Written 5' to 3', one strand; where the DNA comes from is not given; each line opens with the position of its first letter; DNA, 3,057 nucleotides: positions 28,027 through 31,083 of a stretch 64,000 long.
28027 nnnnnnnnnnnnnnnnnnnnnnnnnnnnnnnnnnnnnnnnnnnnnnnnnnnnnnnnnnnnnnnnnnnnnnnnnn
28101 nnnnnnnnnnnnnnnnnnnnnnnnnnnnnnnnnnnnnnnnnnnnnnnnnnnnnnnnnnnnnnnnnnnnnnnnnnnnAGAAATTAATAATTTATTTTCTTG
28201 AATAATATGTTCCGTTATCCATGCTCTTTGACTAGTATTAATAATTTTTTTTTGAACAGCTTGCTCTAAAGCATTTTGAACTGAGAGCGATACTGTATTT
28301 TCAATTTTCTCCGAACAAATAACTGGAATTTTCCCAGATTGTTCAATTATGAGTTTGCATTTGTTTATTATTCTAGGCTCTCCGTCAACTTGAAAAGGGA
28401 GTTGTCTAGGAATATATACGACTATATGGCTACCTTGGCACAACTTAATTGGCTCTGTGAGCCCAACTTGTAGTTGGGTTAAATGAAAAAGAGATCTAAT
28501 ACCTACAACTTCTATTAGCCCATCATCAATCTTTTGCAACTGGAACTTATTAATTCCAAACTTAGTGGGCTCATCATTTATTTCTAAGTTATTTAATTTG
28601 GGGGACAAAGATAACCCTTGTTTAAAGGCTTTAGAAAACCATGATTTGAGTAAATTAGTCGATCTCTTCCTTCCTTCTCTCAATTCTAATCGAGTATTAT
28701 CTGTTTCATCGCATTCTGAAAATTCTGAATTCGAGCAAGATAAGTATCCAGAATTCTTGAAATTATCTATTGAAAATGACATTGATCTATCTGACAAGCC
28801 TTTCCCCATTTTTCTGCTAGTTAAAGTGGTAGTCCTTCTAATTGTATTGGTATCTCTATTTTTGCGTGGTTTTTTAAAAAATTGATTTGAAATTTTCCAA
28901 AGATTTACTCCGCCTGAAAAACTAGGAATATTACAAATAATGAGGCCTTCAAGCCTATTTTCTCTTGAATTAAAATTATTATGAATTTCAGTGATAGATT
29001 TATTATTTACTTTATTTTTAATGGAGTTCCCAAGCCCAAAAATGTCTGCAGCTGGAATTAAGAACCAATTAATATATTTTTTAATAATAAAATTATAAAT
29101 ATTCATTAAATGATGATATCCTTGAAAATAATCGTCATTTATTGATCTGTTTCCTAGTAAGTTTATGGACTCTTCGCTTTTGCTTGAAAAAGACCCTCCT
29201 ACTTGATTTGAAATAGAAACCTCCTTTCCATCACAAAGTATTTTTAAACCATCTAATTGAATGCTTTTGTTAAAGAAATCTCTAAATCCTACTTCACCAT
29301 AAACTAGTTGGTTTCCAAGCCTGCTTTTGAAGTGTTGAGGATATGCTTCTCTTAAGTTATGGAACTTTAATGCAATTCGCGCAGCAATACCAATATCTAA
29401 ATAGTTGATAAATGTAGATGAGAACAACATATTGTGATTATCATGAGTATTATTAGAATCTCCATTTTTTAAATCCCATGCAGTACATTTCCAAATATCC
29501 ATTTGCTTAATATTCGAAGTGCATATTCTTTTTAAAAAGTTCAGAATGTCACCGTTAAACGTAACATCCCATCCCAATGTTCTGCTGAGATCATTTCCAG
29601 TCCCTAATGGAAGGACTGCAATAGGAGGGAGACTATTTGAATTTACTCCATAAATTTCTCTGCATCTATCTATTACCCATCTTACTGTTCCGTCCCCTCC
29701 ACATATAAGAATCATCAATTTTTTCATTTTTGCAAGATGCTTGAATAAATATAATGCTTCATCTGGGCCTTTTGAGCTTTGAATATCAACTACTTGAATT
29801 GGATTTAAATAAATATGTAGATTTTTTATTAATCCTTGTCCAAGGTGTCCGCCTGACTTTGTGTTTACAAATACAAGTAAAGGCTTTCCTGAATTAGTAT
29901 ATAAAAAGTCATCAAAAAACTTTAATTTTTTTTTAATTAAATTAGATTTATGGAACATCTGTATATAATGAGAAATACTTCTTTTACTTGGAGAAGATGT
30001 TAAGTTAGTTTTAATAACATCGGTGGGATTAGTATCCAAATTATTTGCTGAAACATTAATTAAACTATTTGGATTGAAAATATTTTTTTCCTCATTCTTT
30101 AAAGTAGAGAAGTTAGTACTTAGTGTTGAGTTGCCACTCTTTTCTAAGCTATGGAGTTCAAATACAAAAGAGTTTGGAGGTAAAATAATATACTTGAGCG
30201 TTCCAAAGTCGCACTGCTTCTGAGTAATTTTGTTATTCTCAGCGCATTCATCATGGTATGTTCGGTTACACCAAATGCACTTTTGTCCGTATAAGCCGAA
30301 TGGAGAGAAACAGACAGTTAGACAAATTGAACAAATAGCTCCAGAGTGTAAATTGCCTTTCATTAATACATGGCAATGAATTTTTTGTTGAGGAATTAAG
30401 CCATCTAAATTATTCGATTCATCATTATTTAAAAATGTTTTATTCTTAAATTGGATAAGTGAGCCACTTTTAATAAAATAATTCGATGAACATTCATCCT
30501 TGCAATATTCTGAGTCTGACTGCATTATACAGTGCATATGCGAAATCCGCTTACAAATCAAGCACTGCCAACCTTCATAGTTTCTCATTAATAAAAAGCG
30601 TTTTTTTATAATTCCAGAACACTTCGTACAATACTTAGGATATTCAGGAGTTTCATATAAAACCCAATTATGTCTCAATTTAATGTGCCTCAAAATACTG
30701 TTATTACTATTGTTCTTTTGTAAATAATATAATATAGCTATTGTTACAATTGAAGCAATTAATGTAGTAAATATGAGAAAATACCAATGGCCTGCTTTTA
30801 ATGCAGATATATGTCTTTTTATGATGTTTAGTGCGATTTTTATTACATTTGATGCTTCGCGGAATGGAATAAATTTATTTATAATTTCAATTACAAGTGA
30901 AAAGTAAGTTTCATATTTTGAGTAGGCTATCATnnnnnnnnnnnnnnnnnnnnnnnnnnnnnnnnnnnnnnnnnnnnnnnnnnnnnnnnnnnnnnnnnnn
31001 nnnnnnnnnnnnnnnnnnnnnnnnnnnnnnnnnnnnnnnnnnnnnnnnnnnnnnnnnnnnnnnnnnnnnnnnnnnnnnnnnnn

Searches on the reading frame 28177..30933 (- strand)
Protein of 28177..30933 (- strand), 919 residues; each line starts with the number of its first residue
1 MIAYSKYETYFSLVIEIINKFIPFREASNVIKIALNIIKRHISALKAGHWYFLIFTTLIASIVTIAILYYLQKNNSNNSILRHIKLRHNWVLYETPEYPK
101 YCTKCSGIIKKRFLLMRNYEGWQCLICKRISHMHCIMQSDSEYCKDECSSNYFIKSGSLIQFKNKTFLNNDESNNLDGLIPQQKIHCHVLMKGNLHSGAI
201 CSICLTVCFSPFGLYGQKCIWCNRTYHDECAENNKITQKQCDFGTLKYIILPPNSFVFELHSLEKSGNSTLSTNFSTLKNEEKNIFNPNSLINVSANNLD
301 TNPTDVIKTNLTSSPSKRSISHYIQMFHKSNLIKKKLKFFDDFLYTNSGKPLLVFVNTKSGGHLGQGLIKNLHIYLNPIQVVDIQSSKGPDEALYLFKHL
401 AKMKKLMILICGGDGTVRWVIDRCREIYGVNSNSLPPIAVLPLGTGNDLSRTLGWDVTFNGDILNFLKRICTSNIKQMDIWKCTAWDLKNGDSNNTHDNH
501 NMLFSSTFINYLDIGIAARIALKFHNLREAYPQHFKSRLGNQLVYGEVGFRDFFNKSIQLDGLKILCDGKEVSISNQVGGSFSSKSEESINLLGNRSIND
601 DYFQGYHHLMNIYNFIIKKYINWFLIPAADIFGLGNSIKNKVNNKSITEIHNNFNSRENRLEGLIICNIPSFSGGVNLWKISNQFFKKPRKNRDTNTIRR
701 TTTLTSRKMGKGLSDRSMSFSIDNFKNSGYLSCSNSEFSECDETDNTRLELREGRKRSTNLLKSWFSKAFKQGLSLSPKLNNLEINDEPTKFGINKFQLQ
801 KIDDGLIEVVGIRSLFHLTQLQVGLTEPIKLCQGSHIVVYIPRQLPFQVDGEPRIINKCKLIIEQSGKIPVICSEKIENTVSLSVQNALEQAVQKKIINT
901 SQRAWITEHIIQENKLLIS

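Call 31: find_homologous_proteins(query=window:28177-30933:-, max_evalue=1e-20)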
Query window:28177-30933:- (919 aa): 3941 proteins with E <= 1e-20 among 8000 candidates; the best 120 are listed.
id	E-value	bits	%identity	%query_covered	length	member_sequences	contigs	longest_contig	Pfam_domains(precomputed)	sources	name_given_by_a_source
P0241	0.0e+0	2057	97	100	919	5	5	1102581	PF00609.25,PF00781.30,PF00130.29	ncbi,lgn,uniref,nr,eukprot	ncbi:unnamed protein product [Cryptosporidium hominis]|uniref:Diacylglycerol kinase n=2 Tax=Cryptosp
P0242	0.0e+0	1742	83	100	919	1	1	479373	PF00609.25,PF00781.30,PF00130.29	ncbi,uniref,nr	ncbi:diacylglycerol kinase [Cryptosporidium sp. chipmunk genotype I]|uniref:diacylglycerol kinase n=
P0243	0.0e+0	1675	80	99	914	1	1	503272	PF00609.25,PF00781.30,PF00130.29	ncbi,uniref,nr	ncbi:diacylglycerol kinase [Cryptosporidium ubiquitum]|uniref:Diacylglycerol kinase n=1 Tax=Cryptosp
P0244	0.0e+0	1607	77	100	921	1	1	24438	PF00609.25,PF00781.30,PF00130.29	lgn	-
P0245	0.0e+0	1581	76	100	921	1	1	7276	PF00609.25,PF00781.30,PF00130.29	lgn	-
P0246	0.0e+0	1248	62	100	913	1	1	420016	PF00609.25,PF00781.30,PF00130.29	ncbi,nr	ncbi:Diacylglycerol kinase [Cryptosporidium felis]|nr:Diacylglycerol kinase [Cryptosporidium felis]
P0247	0.0e+0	1206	68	85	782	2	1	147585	PF00609.25,PF00781.30,PF00130.29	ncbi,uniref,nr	ncbi:diacylglycerol kinase [Cryptosporidium canis]|uniref:Diacylglycerol kinase n=1 Tax=Cryptosporid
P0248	0.0e+0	1028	56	96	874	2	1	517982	PF00609.25,PF00781.30,PF00130.29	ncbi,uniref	ncbi:diacylglycerol kinase [Cryptosporidium xiaoi]|uniref:Diacylglycerol kinase n=1 Tax=Cryptosporid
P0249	0.0e+0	1020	54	99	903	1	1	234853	PF00609.25,PF00781.30,PF00130.29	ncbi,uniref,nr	ncbi:hypothetical protein FG386_003192 [Cryptosporidium ryanae]|uniref:uncharacterized protein n=1 T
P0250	1.0e-246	839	44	100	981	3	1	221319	PF00609.25,PF00781.30,PF00130.29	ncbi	ncbi:diacylglycerol kinase catalytic domain-containing family protein [Cryptosporidium serpentis]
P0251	3.2e-112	394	49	24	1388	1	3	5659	PF00609.25,PF00781.30,PF00130.29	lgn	-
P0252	1.8e-93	332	32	57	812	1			PF00609.25,PF00781.30,PF00130.29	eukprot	eukprot:GHVL01024443.1.p1 GENE.GHVL01024443.1~~GHVL01024443.1.p1 ORF type:complete len:813 (+),score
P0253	4.8e-89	318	46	24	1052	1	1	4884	PF00609.25,PF00781.30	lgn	-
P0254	6.2e-89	317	49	14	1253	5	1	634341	PF00609.25,PF00781.30,PF00130.29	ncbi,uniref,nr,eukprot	ncbi:diacylglycerol kinase, putative [Eimeria tenella]|uniref:Diacylglycerol kinase n=1 Tax=Eimeria 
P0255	9.1e-86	307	49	27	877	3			PF00609.25,PF00781.30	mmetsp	mmetsp:Transcript_19920/g.57116 ORF Transcript_19920/g.57116 Transcript_19920/m.57116 type:complete 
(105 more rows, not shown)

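Call 32: find_encoding_contigs(protein=P0241, flank=7000, max_places=5)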
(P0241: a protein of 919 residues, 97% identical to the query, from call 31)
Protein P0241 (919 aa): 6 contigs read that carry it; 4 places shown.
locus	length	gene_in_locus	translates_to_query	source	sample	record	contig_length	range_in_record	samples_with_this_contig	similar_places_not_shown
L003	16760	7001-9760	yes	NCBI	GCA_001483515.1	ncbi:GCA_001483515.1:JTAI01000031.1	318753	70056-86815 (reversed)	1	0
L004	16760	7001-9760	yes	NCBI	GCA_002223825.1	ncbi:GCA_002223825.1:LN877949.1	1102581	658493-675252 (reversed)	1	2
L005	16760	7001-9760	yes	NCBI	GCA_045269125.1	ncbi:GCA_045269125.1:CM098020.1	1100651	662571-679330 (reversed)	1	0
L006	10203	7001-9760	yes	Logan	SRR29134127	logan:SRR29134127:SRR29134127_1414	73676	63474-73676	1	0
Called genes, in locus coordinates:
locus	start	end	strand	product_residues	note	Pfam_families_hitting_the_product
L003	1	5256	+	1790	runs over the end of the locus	-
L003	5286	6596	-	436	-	-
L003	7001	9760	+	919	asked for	PF00130:C1_1 (faint), PF00781:DAGK_cat, PF00609:DAGK_acc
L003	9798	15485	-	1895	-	-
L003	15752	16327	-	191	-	-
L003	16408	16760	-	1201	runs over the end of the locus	-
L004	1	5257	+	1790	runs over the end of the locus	-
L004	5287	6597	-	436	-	-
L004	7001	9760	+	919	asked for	PF00130:C1_1 (faint), PF00781:DAGK_cat, PF00609:DAGK_acc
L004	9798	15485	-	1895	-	-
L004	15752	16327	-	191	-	-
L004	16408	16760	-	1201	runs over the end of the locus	-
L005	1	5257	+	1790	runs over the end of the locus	-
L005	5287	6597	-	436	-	-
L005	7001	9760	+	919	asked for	PF00130:C1_1 (faint), PF00781:DAGK_cat, PF00609:DAGK_acc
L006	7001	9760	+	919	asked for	PF00130:C1_1 (faint), PF00781:DAGK_cat, PF00609:DAGK_acc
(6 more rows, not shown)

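Call 33: find_encoding_contigs(protein=P0242, flank=7000, max_places=2)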
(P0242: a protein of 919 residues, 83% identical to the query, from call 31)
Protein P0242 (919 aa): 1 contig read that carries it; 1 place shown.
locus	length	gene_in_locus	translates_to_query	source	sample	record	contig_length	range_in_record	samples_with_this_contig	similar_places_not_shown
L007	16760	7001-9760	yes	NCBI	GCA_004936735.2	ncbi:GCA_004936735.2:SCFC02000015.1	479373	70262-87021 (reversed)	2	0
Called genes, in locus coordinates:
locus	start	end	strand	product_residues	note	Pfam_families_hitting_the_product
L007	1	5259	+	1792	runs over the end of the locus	-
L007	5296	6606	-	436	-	PF25174:Beta-prop_THOC3 (faint)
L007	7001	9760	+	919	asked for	PF00130:C1_1 (weak), PF00781:DAGK_cat, PF00609:DAGK_acc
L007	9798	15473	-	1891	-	-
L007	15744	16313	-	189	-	-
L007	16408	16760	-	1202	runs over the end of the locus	-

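Call 34: find_encoding_contigs(protein=P0243, flank=7000, max_places=2)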
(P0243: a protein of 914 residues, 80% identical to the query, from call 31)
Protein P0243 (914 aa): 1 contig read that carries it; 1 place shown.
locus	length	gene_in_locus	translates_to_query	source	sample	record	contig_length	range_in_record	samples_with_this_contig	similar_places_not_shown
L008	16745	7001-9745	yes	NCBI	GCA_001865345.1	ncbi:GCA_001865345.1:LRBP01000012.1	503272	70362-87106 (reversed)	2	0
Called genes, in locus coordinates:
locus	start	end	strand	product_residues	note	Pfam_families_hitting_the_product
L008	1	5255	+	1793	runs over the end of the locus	-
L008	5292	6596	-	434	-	-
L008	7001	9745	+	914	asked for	PF00130:C1_1 (faint), PF00781:DAGK_cat, PF00609:DAGK_acc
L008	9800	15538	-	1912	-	-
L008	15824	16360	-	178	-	-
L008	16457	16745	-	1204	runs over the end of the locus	-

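Call 35: find_encoding_contigs(protein=P0246, flank=7000, max_places=2)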
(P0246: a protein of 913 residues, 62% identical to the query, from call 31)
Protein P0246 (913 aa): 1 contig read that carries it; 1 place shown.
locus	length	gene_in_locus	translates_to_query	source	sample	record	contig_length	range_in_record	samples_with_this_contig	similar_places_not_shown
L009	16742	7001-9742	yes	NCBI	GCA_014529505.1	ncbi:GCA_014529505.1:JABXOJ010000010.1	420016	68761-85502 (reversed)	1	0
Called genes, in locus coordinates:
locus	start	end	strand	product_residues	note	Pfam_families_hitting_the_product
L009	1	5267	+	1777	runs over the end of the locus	-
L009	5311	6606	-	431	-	-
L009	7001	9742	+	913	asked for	PF00130:C1_1 (weak), PF00781:DAGK_cat, PF00609:DAGK_acc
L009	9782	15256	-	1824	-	-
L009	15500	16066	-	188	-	-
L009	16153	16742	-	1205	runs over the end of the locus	-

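Call 36: find_encoding_contigs(protein=P0247, flank=7000, max_places=2)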
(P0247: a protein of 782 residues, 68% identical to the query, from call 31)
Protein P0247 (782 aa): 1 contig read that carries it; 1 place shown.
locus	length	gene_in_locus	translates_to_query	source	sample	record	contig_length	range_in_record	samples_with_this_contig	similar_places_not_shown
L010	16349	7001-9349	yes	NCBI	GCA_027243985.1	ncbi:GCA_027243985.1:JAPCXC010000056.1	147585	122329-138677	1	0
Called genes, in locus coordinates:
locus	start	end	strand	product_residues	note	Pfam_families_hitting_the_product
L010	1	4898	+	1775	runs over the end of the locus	-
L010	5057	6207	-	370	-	-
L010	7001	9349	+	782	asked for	PF00130:C1_1 (weak), PF00781:DAGK_cat, PF00609:DAGK_acc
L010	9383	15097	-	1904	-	-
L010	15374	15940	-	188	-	-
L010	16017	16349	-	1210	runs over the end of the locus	-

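Call 37: find_encoding_contigs(protein=P0248, flank=7000, max_places=2)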
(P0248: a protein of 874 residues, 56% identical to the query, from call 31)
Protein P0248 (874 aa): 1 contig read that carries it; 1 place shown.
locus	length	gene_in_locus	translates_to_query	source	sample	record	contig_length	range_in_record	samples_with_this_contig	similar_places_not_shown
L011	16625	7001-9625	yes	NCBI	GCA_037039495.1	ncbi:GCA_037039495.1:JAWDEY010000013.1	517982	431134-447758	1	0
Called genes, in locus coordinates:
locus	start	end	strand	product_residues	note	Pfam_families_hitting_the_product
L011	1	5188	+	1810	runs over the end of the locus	-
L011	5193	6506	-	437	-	-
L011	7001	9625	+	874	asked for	PF00130:C1_1 (weak), PF00781:DAGK_cat, PF00609:DAGK_acc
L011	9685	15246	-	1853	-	PF04997:RNA_pol_Rpb1_1, PF00623:RNA_pol_Rpb1_2, PF04983:RNA_pol_Rpb1_3, PF05001:RNA_pol_Rpb1_R (faint), PF05000:RNA_pol_Rpb1_4, PF04998:RNA_pol_Rpb1_5, PF04992:RNA_pol_Rpb1_6, PF04990:RNA_pol_Rpb1_7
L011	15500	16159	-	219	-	-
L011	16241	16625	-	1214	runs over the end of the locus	-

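Call 38: find_encoding_contigs(protein=P0249, flank=7000, max_places=2)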
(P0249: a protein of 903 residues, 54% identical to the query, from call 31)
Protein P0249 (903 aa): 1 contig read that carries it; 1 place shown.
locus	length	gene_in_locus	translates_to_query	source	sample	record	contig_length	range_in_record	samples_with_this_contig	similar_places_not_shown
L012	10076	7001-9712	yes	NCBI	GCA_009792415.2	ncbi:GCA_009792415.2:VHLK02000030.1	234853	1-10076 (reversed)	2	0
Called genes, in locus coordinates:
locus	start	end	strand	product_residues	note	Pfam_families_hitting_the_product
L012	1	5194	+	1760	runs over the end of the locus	-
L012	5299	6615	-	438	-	-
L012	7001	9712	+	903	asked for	PF00130:C1_1 (weak), PF00781:DAGK_cat, PF00609:DAGK_acc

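Call 39: find_encoding_contigs(protein=P0250, flank=7000, max_places=2)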
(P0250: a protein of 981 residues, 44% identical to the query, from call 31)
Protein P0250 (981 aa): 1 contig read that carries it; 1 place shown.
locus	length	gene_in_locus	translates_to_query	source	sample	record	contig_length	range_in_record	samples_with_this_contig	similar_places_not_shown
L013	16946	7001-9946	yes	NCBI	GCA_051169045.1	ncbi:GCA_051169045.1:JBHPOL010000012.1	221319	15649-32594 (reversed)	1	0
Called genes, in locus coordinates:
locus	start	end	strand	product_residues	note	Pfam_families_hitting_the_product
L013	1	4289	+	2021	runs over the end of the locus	-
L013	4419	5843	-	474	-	PF24807:WD40_CDC20-Fz (faint)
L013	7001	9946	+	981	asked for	PF00130:C1_1 (weak), PF00781:DAGK_cat, PF00609:DAGK_acc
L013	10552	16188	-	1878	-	-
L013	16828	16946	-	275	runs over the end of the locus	-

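Call 40: find_encoding_contigs(protein=P0244, flank=7000, max_places=2)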
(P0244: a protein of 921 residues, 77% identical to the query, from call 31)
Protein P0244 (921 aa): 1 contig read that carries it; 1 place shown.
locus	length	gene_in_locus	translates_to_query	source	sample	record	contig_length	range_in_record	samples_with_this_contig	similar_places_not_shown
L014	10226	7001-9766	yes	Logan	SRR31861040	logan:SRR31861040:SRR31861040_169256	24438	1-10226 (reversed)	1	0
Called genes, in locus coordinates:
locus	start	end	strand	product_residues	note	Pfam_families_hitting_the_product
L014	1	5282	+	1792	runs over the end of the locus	-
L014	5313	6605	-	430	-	-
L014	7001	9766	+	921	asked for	PF00130:C1_1 (faint), PF00781:DAGK_cat, PF00609:DAGK_acc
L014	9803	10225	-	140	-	?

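Call 63: list_cluster_members(proteins=[window:28177-30933:-, window:21604-22176:+, window:31334-32641:+])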
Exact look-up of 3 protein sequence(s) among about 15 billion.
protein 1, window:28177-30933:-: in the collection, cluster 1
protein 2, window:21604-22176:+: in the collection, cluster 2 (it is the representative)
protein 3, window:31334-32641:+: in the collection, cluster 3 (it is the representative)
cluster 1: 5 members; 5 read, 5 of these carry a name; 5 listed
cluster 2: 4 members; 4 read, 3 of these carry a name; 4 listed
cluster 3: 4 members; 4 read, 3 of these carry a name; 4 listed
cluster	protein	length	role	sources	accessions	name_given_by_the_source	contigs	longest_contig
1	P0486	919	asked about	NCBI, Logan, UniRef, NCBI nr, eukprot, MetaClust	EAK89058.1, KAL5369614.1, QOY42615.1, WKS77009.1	diacylglycerol kinase [Cryptosporidium parvum Iowa II] | Diacylglycerol kinase n=2 Tax=Cryptosporidium parvum TaxID=5807 RepID=Q5CUJ1_CRYPI | QOY42615.1 hypothetical protein CPATCC_001268 [Cryptosporidium parvum]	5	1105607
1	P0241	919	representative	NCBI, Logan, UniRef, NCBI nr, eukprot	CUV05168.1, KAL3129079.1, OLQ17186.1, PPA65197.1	unnamed protein product [Cryptosporidium hominis] | Diacylglycerol kinase n=2 Tax=Cryptosporidium hominis TaxID=237895 RepID=A0A0S4TEX6_CRYHO | Diacylglycerol kinase accessory domain [Cryptosporidium hominis]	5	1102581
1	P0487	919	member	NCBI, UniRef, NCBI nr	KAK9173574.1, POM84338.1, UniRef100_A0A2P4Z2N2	Diacylglycerol kinase accessory domain protein [Cryptosporidium meleagridis] | Diacylglycerol kinase n=1 Tax=Cryptosporidium meleagridis TaxID=93969 ...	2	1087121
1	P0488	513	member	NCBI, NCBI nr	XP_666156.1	SgcA [Cryptosporidium hominis TU502]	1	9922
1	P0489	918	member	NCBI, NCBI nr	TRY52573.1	Diacylglycerol kinase [Cryptosporidium tyzzeri]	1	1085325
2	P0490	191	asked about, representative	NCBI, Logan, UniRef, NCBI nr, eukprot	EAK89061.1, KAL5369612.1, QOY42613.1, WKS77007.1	hypothetical protein [Cryptosporidium parvum Iowa II] | Uncharacterized protein n=2 Tax=Cryptosporidium parvum TaxID=5807 RepID=Q5CUJ3_CRYPI | QOY42613.1 hypothetical protein CPATCC_001266 [Cryptosporidium parvum]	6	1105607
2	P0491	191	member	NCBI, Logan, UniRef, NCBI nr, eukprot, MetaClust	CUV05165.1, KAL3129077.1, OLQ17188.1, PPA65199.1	unnamed protein product [Cryptosporidium hominis] | Uncharacterized protein n=1 Tax=Cryptosporidium hominis TaxID=237895 ... | hypothetical protein [Cryptosporidium hominis TU502]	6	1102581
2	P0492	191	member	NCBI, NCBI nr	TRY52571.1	Uncharacterized protein CTYZ_00002981 [Cryptosporidium tyzzeri]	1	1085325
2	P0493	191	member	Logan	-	-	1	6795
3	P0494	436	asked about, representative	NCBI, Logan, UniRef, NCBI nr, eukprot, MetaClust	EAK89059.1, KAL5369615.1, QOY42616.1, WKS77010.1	hypothetical protein [Cryptosporidium parvum Iowa II] | Uncharacterized protein n=2 Tax=Cryptosporidium parvum TaxID=5807 RepID=Q5CUJ0_CRYPI | QOY42616.1 hypothetical protein CPATCC_001269 [Cryptosporidium parvum]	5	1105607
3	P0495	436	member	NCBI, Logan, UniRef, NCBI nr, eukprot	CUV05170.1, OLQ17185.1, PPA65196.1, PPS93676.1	unnamed protein product [Cryptosporidium hominis] | WD40-repeat containing protein n=1 Tax=Cryptosporidium hominis TaxID=237895 ... | hypothetical protein ChTU502y2012_401g0350 [Cryptosporidium hominis]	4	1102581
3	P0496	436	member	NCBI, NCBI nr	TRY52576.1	Uncharacterized protein CTYZ_00002984 [Cryptosporidium tyzzeri]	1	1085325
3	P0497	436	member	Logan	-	-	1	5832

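Call 66: find_encoding_contigs(protein=P0487, flank=7000, max_places=2)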
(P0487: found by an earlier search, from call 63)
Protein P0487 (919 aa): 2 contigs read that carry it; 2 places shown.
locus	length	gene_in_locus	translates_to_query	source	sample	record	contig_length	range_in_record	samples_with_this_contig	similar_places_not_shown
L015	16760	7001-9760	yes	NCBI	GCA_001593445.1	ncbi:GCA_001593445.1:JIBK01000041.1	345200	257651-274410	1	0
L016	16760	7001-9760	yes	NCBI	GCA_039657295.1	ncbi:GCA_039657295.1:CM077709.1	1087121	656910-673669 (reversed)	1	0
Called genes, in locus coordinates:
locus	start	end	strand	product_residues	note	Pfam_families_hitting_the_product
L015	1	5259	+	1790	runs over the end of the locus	-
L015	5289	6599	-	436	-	-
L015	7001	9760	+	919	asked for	PF00130:C1_1 (faint), PF00781:DAGK_cat, PF00609:DAGK_acc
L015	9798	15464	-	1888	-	-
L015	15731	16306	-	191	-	-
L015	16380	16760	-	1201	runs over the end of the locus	-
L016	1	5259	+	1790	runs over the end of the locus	-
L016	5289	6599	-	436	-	-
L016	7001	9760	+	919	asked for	PF00130:C1_1 (faint), PF00781:DAGK_cat, PF00609:DAGK_acc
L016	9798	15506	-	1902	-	-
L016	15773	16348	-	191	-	-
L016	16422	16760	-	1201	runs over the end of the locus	-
